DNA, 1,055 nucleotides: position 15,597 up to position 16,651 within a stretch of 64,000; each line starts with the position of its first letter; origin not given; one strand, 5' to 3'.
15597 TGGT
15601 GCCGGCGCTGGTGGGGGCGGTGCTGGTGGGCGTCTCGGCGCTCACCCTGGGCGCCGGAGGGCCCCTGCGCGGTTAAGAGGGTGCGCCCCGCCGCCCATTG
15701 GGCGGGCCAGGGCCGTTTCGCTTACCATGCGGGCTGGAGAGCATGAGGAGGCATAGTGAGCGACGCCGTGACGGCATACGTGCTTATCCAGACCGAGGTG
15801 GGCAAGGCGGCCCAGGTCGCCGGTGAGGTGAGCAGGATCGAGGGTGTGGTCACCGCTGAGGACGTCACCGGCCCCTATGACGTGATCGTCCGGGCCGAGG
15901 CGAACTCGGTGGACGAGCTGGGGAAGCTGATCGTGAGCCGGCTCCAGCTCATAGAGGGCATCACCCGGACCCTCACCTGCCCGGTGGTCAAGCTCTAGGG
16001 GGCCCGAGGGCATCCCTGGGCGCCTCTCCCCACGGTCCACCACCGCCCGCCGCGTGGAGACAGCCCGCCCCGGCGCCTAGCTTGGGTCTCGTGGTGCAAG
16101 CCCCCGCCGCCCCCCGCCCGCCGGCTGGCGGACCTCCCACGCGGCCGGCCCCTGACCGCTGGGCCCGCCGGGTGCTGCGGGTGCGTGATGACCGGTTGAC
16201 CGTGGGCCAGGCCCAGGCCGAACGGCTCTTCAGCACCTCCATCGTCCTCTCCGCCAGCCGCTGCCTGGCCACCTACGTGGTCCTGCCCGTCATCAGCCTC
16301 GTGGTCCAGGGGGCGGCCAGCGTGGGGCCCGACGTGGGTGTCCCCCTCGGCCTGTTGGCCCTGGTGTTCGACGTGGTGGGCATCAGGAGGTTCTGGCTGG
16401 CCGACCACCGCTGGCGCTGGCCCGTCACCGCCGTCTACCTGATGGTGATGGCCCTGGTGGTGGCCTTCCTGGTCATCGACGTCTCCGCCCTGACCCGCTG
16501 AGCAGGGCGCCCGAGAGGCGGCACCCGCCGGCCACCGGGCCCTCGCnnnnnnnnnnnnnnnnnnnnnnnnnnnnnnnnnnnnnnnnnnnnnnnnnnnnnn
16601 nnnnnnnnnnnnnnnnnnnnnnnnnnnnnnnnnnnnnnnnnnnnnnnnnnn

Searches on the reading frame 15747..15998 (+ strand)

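Call 11: search_protein_families(library=pfam, proteins=[window:15747-15998:+], max_evalue=0.001)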
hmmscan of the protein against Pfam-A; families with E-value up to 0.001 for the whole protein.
window:15747-15998:+ (83 aa): 1 family
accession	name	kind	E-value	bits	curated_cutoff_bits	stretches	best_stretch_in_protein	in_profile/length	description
PF01037.27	AsnC_trans_reg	-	3.4e-12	46.5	25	1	12-81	1-71/73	Lrp/AsnC ligand binding domain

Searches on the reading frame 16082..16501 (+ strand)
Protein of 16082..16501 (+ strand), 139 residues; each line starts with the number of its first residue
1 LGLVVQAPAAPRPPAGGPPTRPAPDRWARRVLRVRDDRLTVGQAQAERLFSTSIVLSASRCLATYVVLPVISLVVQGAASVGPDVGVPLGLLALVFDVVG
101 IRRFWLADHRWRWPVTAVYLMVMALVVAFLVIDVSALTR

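Call 11: search_protein_families(library=pfam, proteins=[window:16082-16501:+], max_evalue=0.001)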
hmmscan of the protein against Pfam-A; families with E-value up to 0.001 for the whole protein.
window:16082-16501:+ (139 aa): 0 families

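Call 23: search_protein_families(library=pfam, proteins=[window:16082-16501:+], max_evalue=0.01)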
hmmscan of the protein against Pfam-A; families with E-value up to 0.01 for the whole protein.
window:16082-16501:+ (139 aa): 0 families

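Call 29: search_protein_families(library=padloc, proteins=[window:16082-16501:+], max_evalue=0.01)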
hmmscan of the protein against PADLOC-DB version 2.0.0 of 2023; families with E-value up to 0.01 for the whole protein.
window:16082-16501:+ (139 aa): 0 families
